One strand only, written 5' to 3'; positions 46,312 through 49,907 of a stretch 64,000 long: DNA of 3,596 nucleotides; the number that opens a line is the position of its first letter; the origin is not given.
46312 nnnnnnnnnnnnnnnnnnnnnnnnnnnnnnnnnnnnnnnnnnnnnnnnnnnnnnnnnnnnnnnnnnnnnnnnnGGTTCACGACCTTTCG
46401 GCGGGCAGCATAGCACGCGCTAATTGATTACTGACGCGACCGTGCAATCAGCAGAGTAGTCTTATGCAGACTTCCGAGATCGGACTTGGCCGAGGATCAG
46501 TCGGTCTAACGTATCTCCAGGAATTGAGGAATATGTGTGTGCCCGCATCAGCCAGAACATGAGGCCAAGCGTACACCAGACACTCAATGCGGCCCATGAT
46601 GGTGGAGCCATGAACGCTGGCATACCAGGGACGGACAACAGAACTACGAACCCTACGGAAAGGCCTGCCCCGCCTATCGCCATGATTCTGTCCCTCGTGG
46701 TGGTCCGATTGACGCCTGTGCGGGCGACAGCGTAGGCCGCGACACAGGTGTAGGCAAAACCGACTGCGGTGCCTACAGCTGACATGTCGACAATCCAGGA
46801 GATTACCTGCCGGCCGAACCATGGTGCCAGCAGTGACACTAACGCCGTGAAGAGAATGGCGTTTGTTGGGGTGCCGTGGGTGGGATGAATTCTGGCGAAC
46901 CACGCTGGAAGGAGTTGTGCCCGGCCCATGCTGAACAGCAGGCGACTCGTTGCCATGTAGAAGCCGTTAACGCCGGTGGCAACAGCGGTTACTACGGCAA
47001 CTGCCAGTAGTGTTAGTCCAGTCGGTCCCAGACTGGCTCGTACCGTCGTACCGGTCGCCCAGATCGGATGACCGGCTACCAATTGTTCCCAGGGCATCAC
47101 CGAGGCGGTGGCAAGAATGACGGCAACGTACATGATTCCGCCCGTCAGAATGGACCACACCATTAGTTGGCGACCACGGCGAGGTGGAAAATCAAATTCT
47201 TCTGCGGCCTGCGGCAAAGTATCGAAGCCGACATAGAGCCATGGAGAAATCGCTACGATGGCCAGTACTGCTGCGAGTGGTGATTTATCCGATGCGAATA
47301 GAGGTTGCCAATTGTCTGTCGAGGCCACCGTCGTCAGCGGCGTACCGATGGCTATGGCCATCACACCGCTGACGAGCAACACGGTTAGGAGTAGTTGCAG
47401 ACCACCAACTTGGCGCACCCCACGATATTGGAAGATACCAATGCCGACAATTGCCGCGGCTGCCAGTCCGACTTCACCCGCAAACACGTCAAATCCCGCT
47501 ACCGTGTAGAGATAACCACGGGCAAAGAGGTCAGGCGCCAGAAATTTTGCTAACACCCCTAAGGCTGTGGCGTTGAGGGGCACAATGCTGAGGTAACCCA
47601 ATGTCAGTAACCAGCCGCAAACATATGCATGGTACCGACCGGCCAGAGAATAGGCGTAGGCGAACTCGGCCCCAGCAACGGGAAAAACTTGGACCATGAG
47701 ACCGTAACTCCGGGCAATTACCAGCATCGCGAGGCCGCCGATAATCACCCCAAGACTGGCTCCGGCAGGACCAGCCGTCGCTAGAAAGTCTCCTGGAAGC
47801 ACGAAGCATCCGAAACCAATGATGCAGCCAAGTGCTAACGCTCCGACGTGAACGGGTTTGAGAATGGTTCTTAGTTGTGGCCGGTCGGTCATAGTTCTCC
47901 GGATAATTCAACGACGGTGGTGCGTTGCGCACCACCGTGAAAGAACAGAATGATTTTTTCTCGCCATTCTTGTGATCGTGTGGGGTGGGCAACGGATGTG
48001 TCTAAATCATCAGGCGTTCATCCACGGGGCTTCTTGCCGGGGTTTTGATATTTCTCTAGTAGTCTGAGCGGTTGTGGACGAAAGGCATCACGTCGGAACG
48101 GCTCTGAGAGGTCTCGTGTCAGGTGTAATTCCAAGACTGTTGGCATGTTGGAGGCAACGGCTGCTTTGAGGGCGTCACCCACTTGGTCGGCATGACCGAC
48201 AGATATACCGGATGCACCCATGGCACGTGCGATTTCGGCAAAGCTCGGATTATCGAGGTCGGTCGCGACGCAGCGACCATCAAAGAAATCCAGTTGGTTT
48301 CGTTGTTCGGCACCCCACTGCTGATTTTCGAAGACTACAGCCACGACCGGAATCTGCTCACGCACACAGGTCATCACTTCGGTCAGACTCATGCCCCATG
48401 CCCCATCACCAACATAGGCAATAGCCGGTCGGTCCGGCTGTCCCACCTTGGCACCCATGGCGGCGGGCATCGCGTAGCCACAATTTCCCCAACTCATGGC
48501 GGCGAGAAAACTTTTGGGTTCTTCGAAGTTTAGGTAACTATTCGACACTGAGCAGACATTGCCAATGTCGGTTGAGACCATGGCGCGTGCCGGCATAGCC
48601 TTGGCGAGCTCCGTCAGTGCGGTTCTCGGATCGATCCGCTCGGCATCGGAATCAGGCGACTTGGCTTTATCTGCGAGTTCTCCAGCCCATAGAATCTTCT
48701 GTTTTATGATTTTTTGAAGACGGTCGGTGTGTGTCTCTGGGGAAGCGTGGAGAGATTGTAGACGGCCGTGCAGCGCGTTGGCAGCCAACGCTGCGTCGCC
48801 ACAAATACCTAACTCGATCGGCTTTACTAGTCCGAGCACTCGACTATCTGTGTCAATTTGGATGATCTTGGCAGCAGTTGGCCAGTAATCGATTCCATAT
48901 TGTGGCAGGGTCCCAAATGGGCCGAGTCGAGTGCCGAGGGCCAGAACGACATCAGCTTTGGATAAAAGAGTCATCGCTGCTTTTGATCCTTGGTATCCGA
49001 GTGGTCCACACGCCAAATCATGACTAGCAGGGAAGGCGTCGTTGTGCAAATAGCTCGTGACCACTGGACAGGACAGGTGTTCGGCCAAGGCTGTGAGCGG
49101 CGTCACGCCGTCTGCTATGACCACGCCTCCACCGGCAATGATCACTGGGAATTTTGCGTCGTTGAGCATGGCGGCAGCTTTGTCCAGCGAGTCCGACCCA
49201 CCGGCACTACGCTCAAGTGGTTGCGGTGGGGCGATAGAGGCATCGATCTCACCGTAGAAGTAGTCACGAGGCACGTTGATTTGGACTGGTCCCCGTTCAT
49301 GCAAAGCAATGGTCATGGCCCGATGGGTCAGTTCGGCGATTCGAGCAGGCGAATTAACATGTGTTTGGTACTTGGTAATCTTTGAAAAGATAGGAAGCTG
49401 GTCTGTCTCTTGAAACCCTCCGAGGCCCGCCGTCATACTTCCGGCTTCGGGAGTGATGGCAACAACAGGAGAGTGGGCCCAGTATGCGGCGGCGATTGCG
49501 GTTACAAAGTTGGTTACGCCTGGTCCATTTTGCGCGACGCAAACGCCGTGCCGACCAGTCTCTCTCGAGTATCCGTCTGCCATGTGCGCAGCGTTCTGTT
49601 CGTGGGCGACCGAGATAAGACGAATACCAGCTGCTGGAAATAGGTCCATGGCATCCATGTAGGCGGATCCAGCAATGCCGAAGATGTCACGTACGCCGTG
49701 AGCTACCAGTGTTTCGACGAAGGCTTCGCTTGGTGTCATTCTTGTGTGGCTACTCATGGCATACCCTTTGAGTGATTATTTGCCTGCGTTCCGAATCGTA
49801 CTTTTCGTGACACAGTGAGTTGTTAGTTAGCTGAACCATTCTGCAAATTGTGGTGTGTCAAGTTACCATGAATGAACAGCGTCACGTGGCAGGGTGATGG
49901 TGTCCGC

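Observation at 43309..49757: xsc / APC permease / omega-aminotransferase cluster: candidate aminosulfonate (taurine-like) pathway with a non-canonical importer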

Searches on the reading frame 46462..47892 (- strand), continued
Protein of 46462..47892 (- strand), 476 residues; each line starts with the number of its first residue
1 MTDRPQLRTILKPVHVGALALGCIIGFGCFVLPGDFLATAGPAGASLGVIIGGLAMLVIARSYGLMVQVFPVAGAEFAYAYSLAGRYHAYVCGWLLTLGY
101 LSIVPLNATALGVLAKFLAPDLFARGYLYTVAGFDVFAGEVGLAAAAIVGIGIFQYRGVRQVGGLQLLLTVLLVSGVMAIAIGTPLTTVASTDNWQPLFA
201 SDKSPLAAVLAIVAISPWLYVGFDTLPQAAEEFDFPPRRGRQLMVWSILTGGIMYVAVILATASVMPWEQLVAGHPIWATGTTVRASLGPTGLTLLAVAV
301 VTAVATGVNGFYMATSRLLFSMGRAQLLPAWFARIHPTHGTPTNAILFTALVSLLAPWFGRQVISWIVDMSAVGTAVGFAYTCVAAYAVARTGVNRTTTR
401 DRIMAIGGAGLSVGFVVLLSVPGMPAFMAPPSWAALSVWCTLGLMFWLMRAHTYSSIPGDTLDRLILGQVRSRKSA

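Call 72: get_annotated_region(hit=H42, flank=8000)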
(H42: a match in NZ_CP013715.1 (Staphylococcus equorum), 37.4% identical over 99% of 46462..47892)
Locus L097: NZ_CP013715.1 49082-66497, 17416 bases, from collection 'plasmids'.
description: Staphylococcus equorum strain C2014 plasmid pC2014-1, complete sequence
organism: Staphylococcus equorum (NCBI taxid 246432)
taxonomy: Bacteria; Bacillota; Bacilli; Bacillales; Staphylococcaceae; Staphylococcus; Staphylococcus equorum
host: -; source: cell,Saeu-jeotgal, salted fermented food; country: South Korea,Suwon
typing (MOB-suite, as given by PLSDB): mobilizable; replicon rep_cluster_1216; relaxase MOBP
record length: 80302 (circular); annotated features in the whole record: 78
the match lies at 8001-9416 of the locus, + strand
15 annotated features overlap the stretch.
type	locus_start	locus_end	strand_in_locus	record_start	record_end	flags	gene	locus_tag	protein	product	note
CDS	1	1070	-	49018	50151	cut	-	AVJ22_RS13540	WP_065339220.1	pyridoxal phosphate-dependent aminotransferase family protein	-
CDS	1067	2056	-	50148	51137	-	bioB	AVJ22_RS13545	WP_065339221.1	biotin synthase BioB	GO:0009102 - biotin biosynthetic process [Evidence IEA]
CDS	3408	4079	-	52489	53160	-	bioD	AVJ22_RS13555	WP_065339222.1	dethiobiotin synthase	GO:0009102 - biotin biosynthetic process [Evidence IEA]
CDS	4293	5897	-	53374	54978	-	-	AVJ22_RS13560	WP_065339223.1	amidohydrolase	-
CDS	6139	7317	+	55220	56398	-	-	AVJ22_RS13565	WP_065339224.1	ABC transporter permease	-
CDS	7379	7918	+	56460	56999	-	-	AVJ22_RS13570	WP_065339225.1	PadR family transcriptional regulator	-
CDS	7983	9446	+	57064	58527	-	-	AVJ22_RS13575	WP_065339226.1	APC family permease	-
CDS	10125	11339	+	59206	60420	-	-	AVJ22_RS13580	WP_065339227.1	dicarboxylate/amino acid:cation symporter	-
CDS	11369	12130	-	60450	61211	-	-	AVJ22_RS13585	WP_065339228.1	glucose 1-dehydrogenase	-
CDS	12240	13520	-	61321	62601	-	-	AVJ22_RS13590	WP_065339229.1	MFS transporter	GO:0055085 - transmembrane transport [Evidence IEA]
CDS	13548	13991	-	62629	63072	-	-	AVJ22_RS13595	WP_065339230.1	MarR family transcriptional regulator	-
CDS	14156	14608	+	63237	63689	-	-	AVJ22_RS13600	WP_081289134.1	GNAT family N-acetyltransferase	-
CDS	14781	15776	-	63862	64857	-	-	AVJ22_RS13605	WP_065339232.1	putative sulfate exporter family transporter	-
CDS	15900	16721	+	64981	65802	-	-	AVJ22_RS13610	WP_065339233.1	LysR family transcriptional regulator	GO:0006355 - regulation of DNA-templated transcription [Evidence IEA]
CDS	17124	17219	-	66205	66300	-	-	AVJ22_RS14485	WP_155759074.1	type I toxin-antitoxin system Fst family toxin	-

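Call 73: get_annotated_region(hit=H41, flank=8000)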
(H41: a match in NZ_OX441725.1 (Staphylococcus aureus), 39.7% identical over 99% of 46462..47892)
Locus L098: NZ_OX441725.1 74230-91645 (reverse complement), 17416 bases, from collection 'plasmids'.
description: Staphylococcus aureus isolate 21554_1 plasmid pMOL21554, complete sequence
organism: Staphylococcus aureus (NCBI taxid 1280)
taxonomy: Bacteria; Bacillota; Bacilli; Bacillales; Staphylococcaceae; Staphylococcus; Staphylococcus aureus
host: -; source: Sus scrofa,bacterial culture,Dust sample; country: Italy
typing (MOB-suite, as given by PLSDB): non-mobilizable
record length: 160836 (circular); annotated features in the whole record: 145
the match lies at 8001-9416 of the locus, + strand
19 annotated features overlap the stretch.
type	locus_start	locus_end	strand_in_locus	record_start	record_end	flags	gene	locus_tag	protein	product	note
CDS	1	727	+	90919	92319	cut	-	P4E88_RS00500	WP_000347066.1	MFS transporter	GO:0055085 - transmembrane transport [Evidence IEA]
CDS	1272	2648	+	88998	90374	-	-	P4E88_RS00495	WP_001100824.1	long-chain fatty acid--CoA ligase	-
CDS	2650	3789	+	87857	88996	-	-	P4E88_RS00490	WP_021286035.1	thiolase family protein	GO:0006635 - fatty acid beta-oxidation [Evidence IEA]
CDS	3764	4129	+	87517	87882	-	-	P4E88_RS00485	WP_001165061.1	hypothetical protein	-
CDS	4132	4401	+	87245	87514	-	-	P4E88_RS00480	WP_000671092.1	hypothetical protein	-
CDS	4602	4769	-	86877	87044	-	vraX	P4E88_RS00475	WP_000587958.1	C1q-binding complement inhibitor VraX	-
CDS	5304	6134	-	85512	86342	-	thiD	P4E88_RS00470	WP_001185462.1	bifunctional hydroxymethylpyrimidine kinase/phosphomethylpyrimidine kinase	GO:0009228 - thiamine biosynthetic process [Evidence IEA]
CDS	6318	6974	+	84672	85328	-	-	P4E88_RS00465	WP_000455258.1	uracil-DNA glycosylase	GO:0006284 - base-excision repair [Evidence IEA]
CDS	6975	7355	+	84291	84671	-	-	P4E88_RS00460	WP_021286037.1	DUF5327 family protein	-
CDS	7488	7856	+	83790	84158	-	-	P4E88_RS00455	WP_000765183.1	DUF423 domain-containing protein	-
CDS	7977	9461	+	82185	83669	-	-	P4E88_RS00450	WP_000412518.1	APC family permease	-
CDS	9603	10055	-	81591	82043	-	-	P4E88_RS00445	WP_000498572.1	threonine/serine exporter family protein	-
CDS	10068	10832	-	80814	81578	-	-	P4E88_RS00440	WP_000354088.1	threonine/serine exporter ThrE family protein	GO:0055085 - transmembrane transport [Evidence IEA]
CDS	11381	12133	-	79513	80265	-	hemQ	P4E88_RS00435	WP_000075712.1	hydrogen peroxide-dependent heme synthase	GO:0006785 - heme B biosynthetic process [Evidence IEA]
CDS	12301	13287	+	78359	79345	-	pta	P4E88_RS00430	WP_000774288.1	phosphate acetyltransferase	GO:0006086 - acetyl-CoA biosynthetic process from pyruvate [Evidence IEA]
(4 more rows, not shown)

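Call 89: search_protein_families(library=pfam, proteins=[L039:13008-15416:+, L039:7928-8911:-, L039:15489-16958:+, L043:7198-8961:-, L057:7150-8943:-, L057:11514-13517:-, L057:14813-16621:-, L021:8583-9911:+, L036:4969-7398:+, L068:8710-9942:-], max_evalue=0.00001)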
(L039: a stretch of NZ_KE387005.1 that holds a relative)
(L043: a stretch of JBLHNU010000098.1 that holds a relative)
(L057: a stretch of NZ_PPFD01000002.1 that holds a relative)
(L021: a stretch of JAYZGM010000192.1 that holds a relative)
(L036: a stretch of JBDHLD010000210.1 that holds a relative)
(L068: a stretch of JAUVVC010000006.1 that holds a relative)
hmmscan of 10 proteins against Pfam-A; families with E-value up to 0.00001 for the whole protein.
L039:13008-15416:+ (802 aa): 5 families
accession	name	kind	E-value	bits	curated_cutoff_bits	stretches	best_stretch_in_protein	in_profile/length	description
PF07228.17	SpoIIE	-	3.8e-48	164.4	25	1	462-651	2-191/192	Stage II sporulation protein E (SpoIIE)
PF13581.12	HATPase_c_2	-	3.4e-22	79.2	27.4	1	674-796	6-127/127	Histidine kinase-like ATPase domain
PF02743.24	dCache_1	-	4.6e-15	56.2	45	1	50-307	4-238/240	Cache domain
PF00672.30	HAMP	-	1.5e-12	48.1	25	1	343-395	1-52/53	HAMP domain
PF22673.2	MCP-like_PDC_1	-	3.1e-10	40.9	27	1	99-208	4-111/113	Methyl-accepting chemotaxis protein-like, first PDC sensor domain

L039:7928-8911:- (327 aa): 0 families

L039:15489-16958:+ (489 aa): 1 family
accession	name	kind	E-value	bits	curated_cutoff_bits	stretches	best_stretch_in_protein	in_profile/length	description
PF07690.21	MFS_1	-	7.8e-41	140.6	33.4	2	21-423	3-347/347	Major Facilitator Superfamily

L043:7198-8961:- (587 aa): 3 families
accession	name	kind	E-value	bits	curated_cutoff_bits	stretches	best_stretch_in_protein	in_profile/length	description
PF05430.17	Methyltransf_30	-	2.9e-23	82.5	22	1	436-533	24-121/124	S-adenosyl-L-methionine-dependent methyltransferase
PF16199.10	Radical_SAM_C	-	2e-21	76.3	31.9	1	210-293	1-84/85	Radical_SAM C-terminal domain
PF04055.27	Radical_SAM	-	2.5e-13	50.9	29.5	1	42-204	9-165/166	Radical SAM superfamily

L057:7150-8943:- (597 aa): 1 family
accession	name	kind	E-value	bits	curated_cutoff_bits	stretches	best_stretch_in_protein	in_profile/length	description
PF00474.23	SSF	-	2.6e-49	168.6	22.8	2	33-299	1-256/406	Sodium:solute symporter family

L057:11514-13517:- (667 aa): 1 family
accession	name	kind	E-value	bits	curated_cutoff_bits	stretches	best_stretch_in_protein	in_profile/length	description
PF06980.17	DUF1302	-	4e-110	369.8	23.2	1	20-639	2-507/541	Protein of unknown function (DUF1302)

L057:14813-16621:- (602 aa): 3 families
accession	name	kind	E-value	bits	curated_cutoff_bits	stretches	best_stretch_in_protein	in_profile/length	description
PF02775.26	TPP_enzyme_C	-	4.5e-52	176.3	21.9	1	421-569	1-151/151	Thiamine pyrophosphate enzyme, C-terminal TPP binding domain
PF02776.23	TPP_enzyme_N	-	1.1e-43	148.2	26.8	1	48-164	1-119/119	Thiamine pyrophosphate enzyme, N-terminal TPP binding domain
PF00205.28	TPP_enzyme_M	-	2e-43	147.8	30.4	1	234-369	1-137/137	Thiamine pyrophosphate enzyme, central domain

L021:8583-9911:+ (442 aa): 7 families
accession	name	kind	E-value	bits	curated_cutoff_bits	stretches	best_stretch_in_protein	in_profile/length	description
PF12796.13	Ank_2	-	2.9e-65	217.3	27.3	3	209-300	1-89/90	Ankyrin repeats (3 copies)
PF00023.36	Ank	-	2e-62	204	21.1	3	271-301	2-32/33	Ankyrin repeat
PF13637.12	Ank_4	-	4.3e-53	176.6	22.7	3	114-158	6-50/50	Ankyrin repeats (many copies)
PF13606.12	Ank_3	-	5.4e-51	164.3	22.3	1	138-166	2-30/30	Ankyrin repeat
PF13857.12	Ank_5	-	1.1e-44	150.3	27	4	124-176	1-53/56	Ankyrin repeats (many copies)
PF24521.3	Ank_KRIT1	-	1.5e-11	44.6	80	0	238-293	46-107/149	KRIT1 ankyrin-repeats domain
PF23745.1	ANK_LRRK2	-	8.4e-09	35.8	27.5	0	111-163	37-89/130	LRRK2 ANK repeat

L036:4969-7398:+ (809 aa): 1 family
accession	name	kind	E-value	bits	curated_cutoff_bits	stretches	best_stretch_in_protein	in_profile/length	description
PF05193.26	Peptidase_M16_C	-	2.8e-27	96.2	23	1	557-735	3-180/181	Peptidase M16 inactive domain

L068:8710-9942:- (410 aa): 1 family
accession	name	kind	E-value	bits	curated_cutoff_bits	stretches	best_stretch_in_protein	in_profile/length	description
PF01098.24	FTSW_RODA_SPOVE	-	2.8e-73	247.4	26.4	1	36-398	5-349/356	Cell cycle protein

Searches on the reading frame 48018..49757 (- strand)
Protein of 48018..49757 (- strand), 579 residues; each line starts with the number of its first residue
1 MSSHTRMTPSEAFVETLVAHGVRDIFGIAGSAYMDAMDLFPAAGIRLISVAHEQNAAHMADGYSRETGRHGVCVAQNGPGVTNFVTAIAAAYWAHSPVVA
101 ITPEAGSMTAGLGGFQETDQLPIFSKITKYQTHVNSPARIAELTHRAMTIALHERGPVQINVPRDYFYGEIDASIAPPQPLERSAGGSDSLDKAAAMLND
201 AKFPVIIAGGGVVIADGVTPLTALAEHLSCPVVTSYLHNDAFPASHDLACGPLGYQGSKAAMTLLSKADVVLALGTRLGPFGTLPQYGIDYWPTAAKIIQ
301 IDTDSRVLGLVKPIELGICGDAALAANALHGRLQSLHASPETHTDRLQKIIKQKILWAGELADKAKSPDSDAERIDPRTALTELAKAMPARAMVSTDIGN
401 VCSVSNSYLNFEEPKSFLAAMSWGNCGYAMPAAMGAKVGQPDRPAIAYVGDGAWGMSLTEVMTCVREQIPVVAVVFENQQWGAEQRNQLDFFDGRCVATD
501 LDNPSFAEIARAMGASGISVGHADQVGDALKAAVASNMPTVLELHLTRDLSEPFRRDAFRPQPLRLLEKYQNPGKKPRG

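Call 3: search_protein_families(library=pfam, proteins=[window:48018-49757:-])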
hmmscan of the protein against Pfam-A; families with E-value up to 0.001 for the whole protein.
window:48018-49757:- (579 aa): 3 families
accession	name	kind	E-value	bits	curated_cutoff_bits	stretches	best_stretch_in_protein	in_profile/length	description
PF02775.26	TPP_enzyme_C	-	2.9e-38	131.5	21.9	1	397-543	1-150/151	Thiamine pyrophosphate enzyme, C-terminal TPP binding domain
PF02776.23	TPP_enzyme_N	-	6.9e-36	123.1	26.8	1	7-121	1-117/119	Thiamine pyrophosphate enzyme, N-terminal TPP binding domain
PF00205.28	TPP_enzyme_M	-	2.2e-35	121.7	30.4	1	191-329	1-137/137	Thiamine pyrophosphate enzyme, central domain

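Call 4: search_protein_families(library=ncbifam, proteins=[window:48018-49757:-])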
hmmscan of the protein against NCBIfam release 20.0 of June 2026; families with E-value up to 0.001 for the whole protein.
window:48018-49757:- (579 aa): 53 families (the best 25 are shown)
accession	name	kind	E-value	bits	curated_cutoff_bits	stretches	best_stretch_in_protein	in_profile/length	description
NF005713.0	PRK07525.1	subfamily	1.6e-263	875.5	620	1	4-572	3-587/592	sulfoacetaldehyde acetyltransferase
TIGR03457.1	sulphoacet_xsc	equivalog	2.2e-253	841.9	676.4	1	6-570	1-579/579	sulfoacetaldehyde acetyltransferase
TIGR00118.1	acolac_lg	equivalog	8.6e-104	348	538.35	1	7-547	1-535/557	biosynthetic-type acetolactate synthase large subunit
NF004919.0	PRK06276.1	equivalog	7.1e-101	338.3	866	1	7-546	1-538/582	acetolactate synthase large subunit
NF006052.0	PRK08199.1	subfamily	1.2e-100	337.4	539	1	5-552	6-543/559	thiamine pyrophosphate protein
NF004710.0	PRK06048.1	equivalog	1.6e-98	330.6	976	1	3-548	4-539/561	acetolactate synthase large subunit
NF006122.0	PRK08266.1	subfamily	3.6e-98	329.4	571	1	5-549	2-527/543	hypothetical protein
NF006524.0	PRK08978.1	equivalog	3.4e-91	306.2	738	1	9-546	3-524/548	acetolactate synthase 2 catalytic subunit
NF005860.0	PRK07789.1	equivalog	5.1e-90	302.5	881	1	3-549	30-581/615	acetolactate synthase large subunit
NF005039.0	PRK06456.1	equivalog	2.1e-89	300.5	868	1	11-548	6-546/572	acetolactate synthase large subunit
NF005712.0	PRK07524.1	subfamily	2.8e-87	293.4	500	1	7-547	3-530/536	5-guanidino-2-oxopentanoate decarboxylase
NF005651.0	PRK07418.1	subfamily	2.5e-83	280.3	942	1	4-549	16-562/617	acetolactate synthase large subunit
NF004772.0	PRK06112.1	subfamily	4.4e-80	269.6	673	1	4-546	11-559/578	acetolactate synthase catalytic subunit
NF005058.0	PRK06466.1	equivalog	1.5e-79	268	951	1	9-539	6-539/574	acetolactate synthase 3 large subunit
NF006187.0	PRK08322.1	equivalog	1.2e-78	264.9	509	1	7-545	2-527/548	acetolactate synthase large subunit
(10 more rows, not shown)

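Call 7: search_solved_structures(query=window:48018-49757:-, max_evalue=1e-30)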
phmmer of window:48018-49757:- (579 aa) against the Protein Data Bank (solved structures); distinct sequences matched with E-value up to 1e-30: 74 (the best 60 are shown).
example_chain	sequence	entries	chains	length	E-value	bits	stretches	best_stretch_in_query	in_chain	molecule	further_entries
8x3x_A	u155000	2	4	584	1.8e-64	221.4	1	3-559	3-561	BbmA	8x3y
8xod_A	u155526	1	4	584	3.3e-64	220.5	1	3-559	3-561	BbmA-G484F complex with CBOA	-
6dek_A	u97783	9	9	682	4.1e-56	193.8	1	6-546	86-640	Acetolactate synthase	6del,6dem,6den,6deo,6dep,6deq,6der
7egv_A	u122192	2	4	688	2.3e-55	191.3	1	9-545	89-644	Acetolactate synthase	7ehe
6lpi_A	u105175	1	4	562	8.7e-55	189.4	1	2-525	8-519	Acetolactate synthase isozyme 1 large subunit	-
1jsc_A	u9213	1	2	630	5.6e-54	186.8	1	5-548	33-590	ACETOHYDROXY-ACID SYNTHASE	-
6u9d_A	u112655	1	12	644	6.1e-54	186.7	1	5-548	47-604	Acetolactate synthase catalytic subunit, mitochondrial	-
1n0h_A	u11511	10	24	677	7.2e-54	186.4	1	5-548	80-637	Acetolactate synthase | Acetolactate synthase, mitochondrial | Acetolactate synthase catalytic subunit, mitochondrial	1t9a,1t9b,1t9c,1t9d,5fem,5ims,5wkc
3e9y_A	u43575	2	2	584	1.1e-53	185.8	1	11-505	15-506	Acetolactate synthase, chloroplastic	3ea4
7stq_A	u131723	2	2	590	3.1e-53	184.3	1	11-505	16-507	Acetolactate synthase, chloroplastic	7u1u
7tzz_A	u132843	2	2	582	3.9e-53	184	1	11-505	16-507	Acetolactate synthase, chloroplastic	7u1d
6u9h_A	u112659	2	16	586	4e-53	183.9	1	11-505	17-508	Acetolactate synthase, chloroplastic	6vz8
1ybh_A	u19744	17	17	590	4.2e-53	183.9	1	11-505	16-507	Acetolactate synthase, chloroplast | Acetolactate synthase | Acetolactate synthase, chloroplastic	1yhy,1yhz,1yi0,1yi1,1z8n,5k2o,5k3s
8et5_A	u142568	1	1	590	4.2e-53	183.9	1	11-505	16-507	Acetolactate synthase, chloroplastic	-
7u25_A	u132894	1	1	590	4.2e-53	183.9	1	11-505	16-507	Acetolactate synthase, chloroplastic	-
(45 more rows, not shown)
